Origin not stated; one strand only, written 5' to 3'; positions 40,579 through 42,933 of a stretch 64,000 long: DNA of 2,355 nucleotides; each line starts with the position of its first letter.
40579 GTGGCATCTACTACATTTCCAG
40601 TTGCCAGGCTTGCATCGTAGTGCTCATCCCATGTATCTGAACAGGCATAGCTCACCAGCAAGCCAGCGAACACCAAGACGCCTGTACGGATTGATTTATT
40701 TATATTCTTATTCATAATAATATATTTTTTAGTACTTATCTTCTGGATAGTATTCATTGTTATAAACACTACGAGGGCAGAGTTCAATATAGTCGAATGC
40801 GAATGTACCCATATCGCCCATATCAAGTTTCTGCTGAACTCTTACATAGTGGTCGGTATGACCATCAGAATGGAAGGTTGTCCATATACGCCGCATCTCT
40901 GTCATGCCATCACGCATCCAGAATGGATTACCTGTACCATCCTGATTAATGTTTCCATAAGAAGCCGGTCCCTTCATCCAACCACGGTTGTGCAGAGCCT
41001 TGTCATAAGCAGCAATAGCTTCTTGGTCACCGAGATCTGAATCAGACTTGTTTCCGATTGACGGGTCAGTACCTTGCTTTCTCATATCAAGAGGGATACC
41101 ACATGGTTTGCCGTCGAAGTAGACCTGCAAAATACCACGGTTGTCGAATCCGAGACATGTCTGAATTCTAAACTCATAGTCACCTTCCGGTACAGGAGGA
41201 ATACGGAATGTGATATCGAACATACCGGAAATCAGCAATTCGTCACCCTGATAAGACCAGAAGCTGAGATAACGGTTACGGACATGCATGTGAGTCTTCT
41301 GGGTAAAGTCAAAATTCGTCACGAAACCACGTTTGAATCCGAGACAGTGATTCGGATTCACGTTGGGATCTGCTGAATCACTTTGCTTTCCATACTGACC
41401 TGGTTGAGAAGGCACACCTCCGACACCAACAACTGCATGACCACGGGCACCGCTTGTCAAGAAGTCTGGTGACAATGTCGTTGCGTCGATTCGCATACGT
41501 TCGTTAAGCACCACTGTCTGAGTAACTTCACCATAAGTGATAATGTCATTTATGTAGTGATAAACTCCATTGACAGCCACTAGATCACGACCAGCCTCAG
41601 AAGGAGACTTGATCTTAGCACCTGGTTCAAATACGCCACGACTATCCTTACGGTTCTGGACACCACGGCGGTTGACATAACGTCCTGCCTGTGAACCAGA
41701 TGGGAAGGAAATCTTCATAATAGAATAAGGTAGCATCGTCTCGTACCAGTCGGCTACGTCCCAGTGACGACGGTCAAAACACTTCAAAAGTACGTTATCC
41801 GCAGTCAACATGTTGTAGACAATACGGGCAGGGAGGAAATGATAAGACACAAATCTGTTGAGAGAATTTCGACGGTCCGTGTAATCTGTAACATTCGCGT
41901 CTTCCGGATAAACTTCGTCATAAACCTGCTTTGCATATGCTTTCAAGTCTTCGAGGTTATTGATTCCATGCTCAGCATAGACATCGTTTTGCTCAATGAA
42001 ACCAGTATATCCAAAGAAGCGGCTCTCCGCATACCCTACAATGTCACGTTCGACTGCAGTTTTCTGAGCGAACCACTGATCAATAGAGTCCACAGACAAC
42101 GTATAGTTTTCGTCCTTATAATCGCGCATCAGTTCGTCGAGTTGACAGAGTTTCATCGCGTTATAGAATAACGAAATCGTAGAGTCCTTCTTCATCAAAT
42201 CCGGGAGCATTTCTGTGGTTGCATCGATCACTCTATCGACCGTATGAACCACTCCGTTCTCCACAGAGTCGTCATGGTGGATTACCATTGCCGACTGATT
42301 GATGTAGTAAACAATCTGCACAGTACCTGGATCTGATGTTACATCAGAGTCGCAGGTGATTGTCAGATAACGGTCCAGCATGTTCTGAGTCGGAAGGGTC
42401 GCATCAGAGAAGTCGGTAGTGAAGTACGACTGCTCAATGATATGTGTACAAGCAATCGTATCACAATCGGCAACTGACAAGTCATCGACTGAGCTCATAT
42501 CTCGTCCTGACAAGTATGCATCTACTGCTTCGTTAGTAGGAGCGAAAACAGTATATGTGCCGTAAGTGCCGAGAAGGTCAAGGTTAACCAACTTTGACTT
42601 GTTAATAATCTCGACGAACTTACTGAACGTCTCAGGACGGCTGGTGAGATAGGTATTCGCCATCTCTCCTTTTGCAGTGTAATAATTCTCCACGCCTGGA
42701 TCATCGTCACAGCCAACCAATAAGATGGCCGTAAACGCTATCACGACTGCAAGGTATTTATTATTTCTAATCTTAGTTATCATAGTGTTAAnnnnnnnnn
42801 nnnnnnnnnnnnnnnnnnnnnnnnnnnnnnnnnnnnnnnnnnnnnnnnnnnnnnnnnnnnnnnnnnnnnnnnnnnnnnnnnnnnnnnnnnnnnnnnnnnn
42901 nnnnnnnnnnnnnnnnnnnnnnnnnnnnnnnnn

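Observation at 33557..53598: Eight-gene SusC/SusD operon built around fasciclin (FAS1) lipoproteins and a CotH-like protein, with no CAZyme and no regulator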

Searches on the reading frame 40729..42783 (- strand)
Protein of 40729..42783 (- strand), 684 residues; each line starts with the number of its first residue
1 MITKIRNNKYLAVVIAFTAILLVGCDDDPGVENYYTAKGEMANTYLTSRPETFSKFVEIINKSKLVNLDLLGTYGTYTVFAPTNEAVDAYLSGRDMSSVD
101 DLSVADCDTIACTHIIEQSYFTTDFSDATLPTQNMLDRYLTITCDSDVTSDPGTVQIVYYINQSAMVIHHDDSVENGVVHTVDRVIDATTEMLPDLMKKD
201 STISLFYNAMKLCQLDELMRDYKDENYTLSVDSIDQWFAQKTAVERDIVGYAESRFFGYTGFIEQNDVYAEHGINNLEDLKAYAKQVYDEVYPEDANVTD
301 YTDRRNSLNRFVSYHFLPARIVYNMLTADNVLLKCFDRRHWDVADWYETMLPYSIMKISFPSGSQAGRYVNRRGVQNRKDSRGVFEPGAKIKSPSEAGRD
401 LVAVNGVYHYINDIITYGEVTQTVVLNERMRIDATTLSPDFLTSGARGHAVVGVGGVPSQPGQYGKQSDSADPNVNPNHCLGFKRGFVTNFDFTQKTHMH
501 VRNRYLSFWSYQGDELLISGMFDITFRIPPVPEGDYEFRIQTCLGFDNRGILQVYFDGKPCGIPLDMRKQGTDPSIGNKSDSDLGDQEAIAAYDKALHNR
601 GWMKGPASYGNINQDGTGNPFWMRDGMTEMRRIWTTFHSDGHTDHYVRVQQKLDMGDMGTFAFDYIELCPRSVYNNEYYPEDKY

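Call 3: search_protein_families(library=pfam, proteins=[window:40729-42783:-], max_evalue=0.01)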
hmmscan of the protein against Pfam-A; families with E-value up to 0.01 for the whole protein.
window:40729-42783:- (684 aa): 1 family
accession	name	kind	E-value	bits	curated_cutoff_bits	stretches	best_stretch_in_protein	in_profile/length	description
PF02469.27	Fasciclin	-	1.4e-18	67.7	22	1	52-186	2-121/123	Fasciclin domain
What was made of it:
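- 40729..42783 (-): g5: 684-aa surface lipoprotein with two FAS1 domains (~40-188, ~189-418) and a C-terminal beta-sandwich (~425-684); candidate surface glycan-binding protein. Pfam Fasciclin 1.4e-18 (call 3).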

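Call 6: search_protein_families(library=ncbifam, proteins=[window:40729-42783:-], max_evalue=0.01)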
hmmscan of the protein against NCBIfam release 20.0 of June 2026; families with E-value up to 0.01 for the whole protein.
window:40729-42783:- (684 aa): 0 families

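Call 12: find_encoding_contigs(protein=window:40729-42783:-, flank=10000, max_places=6)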
Protein window:40729-42783:- (684 aa): 4 contigs read that carry it; 3 places shown.
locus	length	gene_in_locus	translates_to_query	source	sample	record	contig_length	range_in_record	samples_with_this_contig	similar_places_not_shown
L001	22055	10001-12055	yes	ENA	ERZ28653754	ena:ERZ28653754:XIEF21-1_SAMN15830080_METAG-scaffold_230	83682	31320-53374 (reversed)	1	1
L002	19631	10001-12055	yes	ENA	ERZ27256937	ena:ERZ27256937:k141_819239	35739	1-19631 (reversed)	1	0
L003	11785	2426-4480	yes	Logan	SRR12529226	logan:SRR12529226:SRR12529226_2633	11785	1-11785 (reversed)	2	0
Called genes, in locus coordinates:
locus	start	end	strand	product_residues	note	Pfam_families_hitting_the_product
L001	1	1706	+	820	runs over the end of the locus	PF08757:CotH, PF16151:DUF4859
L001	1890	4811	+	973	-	PF02469:Fasciclin (faint)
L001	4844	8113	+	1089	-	PF13620:CarboxypepD_reg (weak), PF13715:CarbopepD_reg_2, PF07715:Plug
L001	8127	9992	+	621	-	PF14322:SusD-like_3 (weak), PF07980:SusD_RagB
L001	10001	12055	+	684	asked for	PF02469:Fasciclin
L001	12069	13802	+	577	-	PF02469:Fasciclin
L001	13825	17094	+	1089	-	PF13620:CarboxypepD_reg, PF13715:CarbopepD_reg_2, PF07715:Plug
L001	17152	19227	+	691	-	PF07980:SusD_RagB (faint)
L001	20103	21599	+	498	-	PF00682:HMGL-like, PF22617:HCS_D2, PF08502:LeuA_dimer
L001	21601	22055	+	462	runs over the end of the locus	PF00330:Aconitase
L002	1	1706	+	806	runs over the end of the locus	PF08757:CotH, PF16151:DUF4859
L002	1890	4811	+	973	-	PF02469:Fasciclin (faint)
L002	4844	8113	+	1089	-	PF13620:CarboxypepD_reg (weak), PF13715:CarbopepD_reg_2, PF07715:Plug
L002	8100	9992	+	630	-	PF14322:SusD-like_3 (weak), PF07980:SusD_RagB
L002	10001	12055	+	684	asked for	PF02469:Fasciclin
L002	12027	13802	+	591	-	PF02469:Fasciclin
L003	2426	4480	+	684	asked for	PF02469:Fasciclin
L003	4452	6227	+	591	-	PF02469:Fasciclin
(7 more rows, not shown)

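Call 20: search_solved_structures(query=window:40729-42783:-, max_evalue=1, show_alignments=1)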
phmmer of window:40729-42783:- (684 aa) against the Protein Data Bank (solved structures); distinct sequences matched with E-value up to 1: 17.
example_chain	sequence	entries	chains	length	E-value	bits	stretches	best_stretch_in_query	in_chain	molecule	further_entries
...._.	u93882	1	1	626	2.8e-09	39.2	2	74-208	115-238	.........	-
5yjg_A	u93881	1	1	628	2.8e-09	39.1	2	74-208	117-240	Periostin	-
7asg_A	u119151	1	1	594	1.7e-06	30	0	74-210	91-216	Transforming growth factor-beta-induced protein ig-h3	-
7as7_A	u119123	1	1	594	1.9e-06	29.8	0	75-210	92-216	Transforming growth factor-beta-induced protein ig-h3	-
5nv6_A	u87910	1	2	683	2.5e-06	29.4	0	74-218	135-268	Transforming growth factor-beta-induced protein ig-h3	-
7asc_A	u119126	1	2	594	5.3e-06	28.3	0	74-210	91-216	Transforming growth factor-beta-induced protein ig-h3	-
5y6p_A1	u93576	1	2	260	0.00045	22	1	54-199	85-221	LRC6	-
6kgx_bH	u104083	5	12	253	0.015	17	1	40-140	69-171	LRC6 | FAS1 domain-containing protein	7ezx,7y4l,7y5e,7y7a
1x3b_A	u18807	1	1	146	0.1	14.2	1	52-95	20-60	Transforming growth factor-beta induced protein IG-H3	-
2ltc_A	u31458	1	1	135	0.1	14.1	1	53-96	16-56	Transforming growth factor-beta-induced protein ig-h3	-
2ltb_A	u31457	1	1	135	0.11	14.1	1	53-96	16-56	Transforming growth factor-beta-induced protein ig-h3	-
2vxp_A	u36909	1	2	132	0.11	14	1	53-96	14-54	TRANSFORMING GROWTH FACTOR-BETA-INDUCED PROTEIN IG-H3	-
6tjv_Q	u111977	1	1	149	0.22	13.1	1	53-186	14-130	Tll0220 protein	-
2mxa_A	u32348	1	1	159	0.26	12.8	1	54-186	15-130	NDH-1 complex sensory subunit CupS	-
9oek_A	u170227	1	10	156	0.29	12.7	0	53-89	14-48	Transforming growth factor-beta-induced protein ig-h3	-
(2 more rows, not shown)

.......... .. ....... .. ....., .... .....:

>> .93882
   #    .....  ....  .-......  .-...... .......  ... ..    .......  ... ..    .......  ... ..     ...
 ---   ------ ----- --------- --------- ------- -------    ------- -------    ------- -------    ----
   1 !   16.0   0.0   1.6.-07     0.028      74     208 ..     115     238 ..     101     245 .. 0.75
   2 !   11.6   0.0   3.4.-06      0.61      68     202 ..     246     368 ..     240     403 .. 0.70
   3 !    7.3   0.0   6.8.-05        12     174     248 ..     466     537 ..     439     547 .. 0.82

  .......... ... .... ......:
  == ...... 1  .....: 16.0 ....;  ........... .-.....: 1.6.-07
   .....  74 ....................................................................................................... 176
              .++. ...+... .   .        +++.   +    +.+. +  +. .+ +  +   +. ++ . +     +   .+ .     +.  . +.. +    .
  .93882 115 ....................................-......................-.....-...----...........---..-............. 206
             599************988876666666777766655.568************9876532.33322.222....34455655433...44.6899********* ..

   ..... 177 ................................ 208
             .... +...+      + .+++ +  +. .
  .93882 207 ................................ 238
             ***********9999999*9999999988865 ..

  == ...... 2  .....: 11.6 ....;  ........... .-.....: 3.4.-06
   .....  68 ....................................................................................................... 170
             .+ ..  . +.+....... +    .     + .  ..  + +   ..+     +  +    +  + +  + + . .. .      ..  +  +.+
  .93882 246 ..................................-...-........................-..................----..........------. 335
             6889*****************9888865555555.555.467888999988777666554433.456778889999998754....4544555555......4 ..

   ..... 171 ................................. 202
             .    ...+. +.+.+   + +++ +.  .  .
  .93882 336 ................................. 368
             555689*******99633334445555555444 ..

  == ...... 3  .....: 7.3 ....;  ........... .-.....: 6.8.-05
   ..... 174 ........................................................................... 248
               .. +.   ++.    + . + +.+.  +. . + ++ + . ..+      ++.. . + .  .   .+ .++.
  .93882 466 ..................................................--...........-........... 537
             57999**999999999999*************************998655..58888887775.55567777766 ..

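Call 48: find_homologous_proteins(query=window:40729-42783:-, max_evalue=0.00001)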
Query window:40729-42783:- (684 aa): 2016 proteins with E <= 0.00001 among 8000 candidates; the best 120 are listed.
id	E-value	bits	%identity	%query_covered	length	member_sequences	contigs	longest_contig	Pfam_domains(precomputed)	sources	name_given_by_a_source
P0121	0.0e+0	1518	94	100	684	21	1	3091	PF02469.28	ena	-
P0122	0.0e+0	1517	94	100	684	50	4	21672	PF02469.28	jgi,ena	-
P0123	0.0e+0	1427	88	100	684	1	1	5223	PF02469.28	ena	-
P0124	0.0e+0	1418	88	100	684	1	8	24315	PF02469.28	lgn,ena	-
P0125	0.0e+0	1397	86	100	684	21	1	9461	PF02469.28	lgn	-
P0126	0.0e+0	1388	87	98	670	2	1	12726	PF02469.28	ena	-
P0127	0.0e+0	1349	83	100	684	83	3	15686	PF02469.28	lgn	-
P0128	0.0e+0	1330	88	93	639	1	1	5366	PF02469.28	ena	-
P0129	0.0e+0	1322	83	100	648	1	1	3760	PF02469.28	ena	-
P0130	0.0e+0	1315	82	100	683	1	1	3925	PF02469.28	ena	-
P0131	0.0e+0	1280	88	90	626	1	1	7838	PF02469.28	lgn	-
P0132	0.0e+0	1279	81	100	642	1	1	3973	PF02469.28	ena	-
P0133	0.0e+0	1278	79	100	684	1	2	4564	PF02469.28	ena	-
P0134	0.0e+0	1174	75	100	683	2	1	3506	PF02469.28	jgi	-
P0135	0.0e+0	1100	70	100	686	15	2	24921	PF02469.28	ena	-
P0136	0.0e+0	1098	68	100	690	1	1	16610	PF02469.28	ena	-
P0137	0.0e+0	1095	69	100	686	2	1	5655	PF02469.28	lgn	-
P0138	0.0e+0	1091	68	100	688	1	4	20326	PF02469.28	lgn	-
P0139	0.0e+0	1090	69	99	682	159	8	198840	PF02469.28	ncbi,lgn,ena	-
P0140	0.0e+0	1085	69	99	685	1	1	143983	PF02469.28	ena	-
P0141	0.0e+0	1083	68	99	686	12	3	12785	PF02469.28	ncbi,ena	-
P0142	0.0e+0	1082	71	97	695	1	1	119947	PF02469.28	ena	-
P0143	0.0e+0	1082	67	100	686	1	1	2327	PF02469.28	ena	-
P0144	0.0e+0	1081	68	99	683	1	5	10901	PF02469.28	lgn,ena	-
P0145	0.0e+0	1081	70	97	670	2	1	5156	PF02469.28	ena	-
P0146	0.0e+0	1079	68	99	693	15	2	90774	PF02469.28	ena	-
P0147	0.0e+0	1078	68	100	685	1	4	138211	PF02469.28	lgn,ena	-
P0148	0.0e+0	1077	69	99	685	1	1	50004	PF02469.28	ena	-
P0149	0.0e+0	1077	69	100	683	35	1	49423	PF02469.28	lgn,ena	-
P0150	0.0e+0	1077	67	100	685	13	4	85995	PF02469.28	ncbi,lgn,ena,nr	ncbi:MAG: fasciclin domain-containing protein [Bacteroidaceae bacterium]|nr:fasciclin domain-contain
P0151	0.0e+0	1075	70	97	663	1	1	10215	PF02469.28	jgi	-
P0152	0.0e+0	1075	68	99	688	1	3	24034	PF02469.28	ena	-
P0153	0.0e+0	1075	69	99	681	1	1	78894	PF02469.28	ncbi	-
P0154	0.0e+0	1074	69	99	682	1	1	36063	PF02469.28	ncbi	-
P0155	0.0e+0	1071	69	99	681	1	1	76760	PF02469.28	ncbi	-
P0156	0.0e+0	1069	69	99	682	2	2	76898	PF02469.28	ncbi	-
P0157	0.0e+0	1069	67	99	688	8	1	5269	PF02469.28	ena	-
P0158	0.0e+0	1069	68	99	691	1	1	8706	PF02469.28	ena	-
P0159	0.0e+0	1069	68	99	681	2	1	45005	PF02469.28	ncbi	-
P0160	0.0e+0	1068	68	99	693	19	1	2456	PF02469.28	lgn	-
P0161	0.0e+0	1067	68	99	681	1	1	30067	PF02469.28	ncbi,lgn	-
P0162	0.0e+0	1064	67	100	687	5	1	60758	PF02469.28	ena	-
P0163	0.0e+0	1063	66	100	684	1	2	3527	PF02469.28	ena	-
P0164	0.0e+0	1061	69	97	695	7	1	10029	PF02469.28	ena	-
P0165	0.0e+0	1059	67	99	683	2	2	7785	PF02469.28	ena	-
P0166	0.0e+0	1055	67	98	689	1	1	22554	PF02469.28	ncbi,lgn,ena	-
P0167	0.0e+0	1054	68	99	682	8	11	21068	PF02469.28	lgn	-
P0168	0.0e+0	1051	68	98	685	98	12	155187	PF02469.28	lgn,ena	-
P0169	0.0e+0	1047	67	100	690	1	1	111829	PF02469.28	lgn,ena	-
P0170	0.0e+0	1045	67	100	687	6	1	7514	PF02469.28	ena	-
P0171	0.0e+0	1043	66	99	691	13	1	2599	PF02469.28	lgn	-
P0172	0.0e+0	1041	67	99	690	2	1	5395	PF02469.28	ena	-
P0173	0.0e+0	1038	67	100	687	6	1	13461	PF02469.28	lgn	-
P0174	0.0e+0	1030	65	100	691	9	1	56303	PF02469.28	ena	-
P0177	0.0e+0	1011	65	98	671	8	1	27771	PF02469.28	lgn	-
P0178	3.0e-271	920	59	99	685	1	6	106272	PF02469.28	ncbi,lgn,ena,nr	ncbi:MAG: fasciclin domain-containing protein [Bacteroidaceae bacterium]|nr:fasciclin domain-contain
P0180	7.4e-248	843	56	97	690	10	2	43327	PF02469.28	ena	-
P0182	2.6e-244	831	56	97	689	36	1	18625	PF02469.28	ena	-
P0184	3.6e-242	824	55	100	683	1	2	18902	PF02469.28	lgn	-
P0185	5.3e-234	797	53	99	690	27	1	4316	PF02469.28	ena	-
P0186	2.7e-231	788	53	100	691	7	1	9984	PF02469.28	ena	-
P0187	5.1e-230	784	53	98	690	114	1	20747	PF02469.28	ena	-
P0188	7.1e-230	783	52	100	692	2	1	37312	PF02469.28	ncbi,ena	-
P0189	2.7e-229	781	53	98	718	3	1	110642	PF02469.28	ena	-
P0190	3.7e-229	781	54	100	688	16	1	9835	PF02469.28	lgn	-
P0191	3.7e-229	781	54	100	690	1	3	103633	PF02469.28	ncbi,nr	ncbi:MAG: fasciclin domain-containing protein [Bacteroides sp.]|nr:fasciclin domain-containing prote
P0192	5.0e-229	780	53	99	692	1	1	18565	PF02469.28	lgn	-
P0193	8.2e-229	780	54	100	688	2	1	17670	PF02469.28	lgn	-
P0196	1.3e-227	776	52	99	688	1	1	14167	PF02469.28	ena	-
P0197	1.4e-226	772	53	99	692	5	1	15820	PF02469.28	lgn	-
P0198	3.9e-226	771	53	100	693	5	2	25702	PF02469.28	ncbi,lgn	-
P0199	6.0e-226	770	53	99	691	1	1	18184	PF02469.28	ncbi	-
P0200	6.2e-226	770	53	99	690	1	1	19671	PF02469.28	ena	-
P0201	2.5e-225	768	53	99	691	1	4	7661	PF02469.28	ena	-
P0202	4.4e-225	767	53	100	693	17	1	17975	PF02469.28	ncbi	-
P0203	5.1e-225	767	52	99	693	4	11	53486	PF02469.28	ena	-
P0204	7.5e-225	767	53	96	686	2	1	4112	PF02469.28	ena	-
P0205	1.1e-224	766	53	96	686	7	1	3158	PF02469.28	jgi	jgi:uncharacterized surface protein with fasciclin (FAS1) repeats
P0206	2.5e-224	765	54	100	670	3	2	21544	PF02469.28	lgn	-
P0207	3.7e-222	758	51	99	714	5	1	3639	PF02469.28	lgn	-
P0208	6.4e-222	757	52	99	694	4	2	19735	PF02469.28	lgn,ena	-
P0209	9.9e-222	756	52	97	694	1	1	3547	PF02469.28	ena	-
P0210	1.5e-221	756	52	100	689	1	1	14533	PF02469.28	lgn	-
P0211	2.9e-221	755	51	100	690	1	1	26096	PF02469.28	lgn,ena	-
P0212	5.1e-221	754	53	99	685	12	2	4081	PF02469.28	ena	-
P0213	5.8e-221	754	52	99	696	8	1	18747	PF02469.28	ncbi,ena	-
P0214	6.3e-220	750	52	100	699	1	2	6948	PF02469.28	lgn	-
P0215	2.2e-219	749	53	99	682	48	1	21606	PF02469.28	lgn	-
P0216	5.0e-219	747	50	99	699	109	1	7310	PF02469.28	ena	-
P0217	1.1e-218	746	50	99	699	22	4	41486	PF02469.28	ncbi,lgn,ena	-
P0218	1.4e-218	746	53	99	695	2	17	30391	PF02469.28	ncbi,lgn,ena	-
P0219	1.6e-218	746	52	98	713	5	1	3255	PF02469.28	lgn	-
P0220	1.8e-218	745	52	99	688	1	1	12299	PF02469.28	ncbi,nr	ncbi:MAG: fasciclin domain-containing protein [Bacteroidaceae bacterium]|nr:fasciclin domain-contain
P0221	2.1e-218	745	51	100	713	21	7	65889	PF02469.28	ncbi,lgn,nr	ncbi:MAG: fasciclin domain-containing protein [Bacteroidaceae bacterium]|nr:fasciclin domain-contain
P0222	2.6e-218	745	52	99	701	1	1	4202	PF02469.28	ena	-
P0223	3.7e-218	744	51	99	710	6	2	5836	PF02469.28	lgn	-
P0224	3.8e-218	744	50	100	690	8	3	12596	PF02469.28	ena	-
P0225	4.4e-218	744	52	100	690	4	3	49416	PF02469.28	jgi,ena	-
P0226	5.0e-218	744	51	99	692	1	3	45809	PF02469.28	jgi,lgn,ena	-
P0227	6.2e-218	744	51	99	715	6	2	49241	PF02469.28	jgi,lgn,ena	-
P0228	7.4e-218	743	52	100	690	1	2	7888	PF02469.28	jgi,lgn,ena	jgi:hypothetical protein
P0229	1.0e-217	743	51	100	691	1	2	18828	PF02469.28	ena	-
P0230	2.3e-217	742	51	100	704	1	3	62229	PF02469.28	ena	-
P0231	3.0e-217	741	51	100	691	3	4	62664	PF02469.28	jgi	-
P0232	4.1e-217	741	50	99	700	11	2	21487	PF02469.28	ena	-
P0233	5.2e-217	741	52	97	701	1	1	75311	PF02469.28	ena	-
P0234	8.9e-217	740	69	70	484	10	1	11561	PF02469.28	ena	-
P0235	1.8e-216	739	50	100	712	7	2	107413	PF02469.28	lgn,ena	-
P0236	1.9e-216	739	52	100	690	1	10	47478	PF02469.28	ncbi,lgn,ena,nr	ncbi:MAG: fasciclin domain-containing protein [Bacteroidaceae bacterium]|nr:fasciclin domain-contain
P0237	2.3e-216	739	52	100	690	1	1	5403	PF02469.28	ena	-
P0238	2.8e-216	738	52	100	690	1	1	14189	PF02469.28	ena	-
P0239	6.2e-216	737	51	98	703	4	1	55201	PF02469.28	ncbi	-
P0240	6.3e-216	737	51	100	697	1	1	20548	PF02469.28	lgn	-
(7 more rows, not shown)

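Call 67: predict_structure(alignment_id=A4)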
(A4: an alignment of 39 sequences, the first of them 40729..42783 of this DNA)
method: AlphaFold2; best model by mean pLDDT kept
length: 684 residues; sequences in the alignment: 39
mean_pLDDT: 83.1   pTM: 0.79
mean pLDDT of the five models: 83.1, 82.5, 80.9, 80.5, 79.4
residues with pLDDT >= 90: 310; 70-90: 258; 50-70: 70; < 50: 46
segments of 3 or more residues with pLDDT < 50: 1-38, 231-233, 378-381
pLDDT, mean of each block of 10 residues (from residue 1): 36 46 36 44 90 94 85 79 92 86 86 82 59 67 62 65 79 80 79 89 97 94 78 65 86 85 98 98 97 95 97 96 84 85 92 95 87 68 74 83 88 96 91 92 78 73 80 86 90 92 77 83 95 94 87 96 92 92 91 91 90 85 90 95 96 87 91 70 72
secondary structure, 60 per line:
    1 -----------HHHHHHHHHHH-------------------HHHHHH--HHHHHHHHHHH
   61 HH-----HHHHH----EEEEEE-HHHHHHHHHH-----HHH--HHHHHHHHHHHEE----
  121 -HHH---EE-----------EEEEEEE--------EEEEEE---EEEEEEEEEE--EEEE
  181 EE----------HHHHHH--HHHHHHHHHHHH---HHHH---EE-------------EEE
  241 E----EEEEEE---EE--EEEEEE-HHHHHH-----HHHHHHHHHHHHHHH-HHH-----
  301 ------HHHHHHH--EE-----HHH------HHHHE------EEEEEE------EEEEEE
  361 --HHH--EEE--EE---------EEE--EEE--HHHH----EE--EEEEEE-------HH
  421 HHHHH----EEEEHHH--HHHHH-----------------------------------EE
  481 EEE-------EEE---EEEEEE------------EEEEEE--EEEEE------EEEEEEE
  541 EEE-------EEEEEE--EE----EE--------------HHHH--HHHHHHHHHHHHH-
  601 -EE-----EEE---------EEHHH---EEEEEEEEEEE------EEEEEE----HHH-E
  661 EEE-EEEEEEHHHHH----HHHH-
elements in order (helices of 4 or more, strands of 3 or more residues): H12-22 H42-47 H50-62 H68-72 E77-82 H84-93 H104-114 E141-147 E156-161 E165-174 E177-182 H193-198 H201-212 H216-219 E238-241 E246-251 E259-264 H266-271 H277-291 H307-313 H332-335 E343-348 E355-360 E368-370 E384-386 E389-391 H394-397 E406-411 H419-425 E430-433 H439-443 E479-483 E491-493 E497-502 E515-520 E523-527 E534-543 E551-556 H581-584 H587-599 E609-611 E629-639 E646-651 E660-663 E665-670 H671-675 H680-683
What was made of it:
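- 40729..42783 (-): Model pLDDT 83, pTM 0.79 (call 67).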
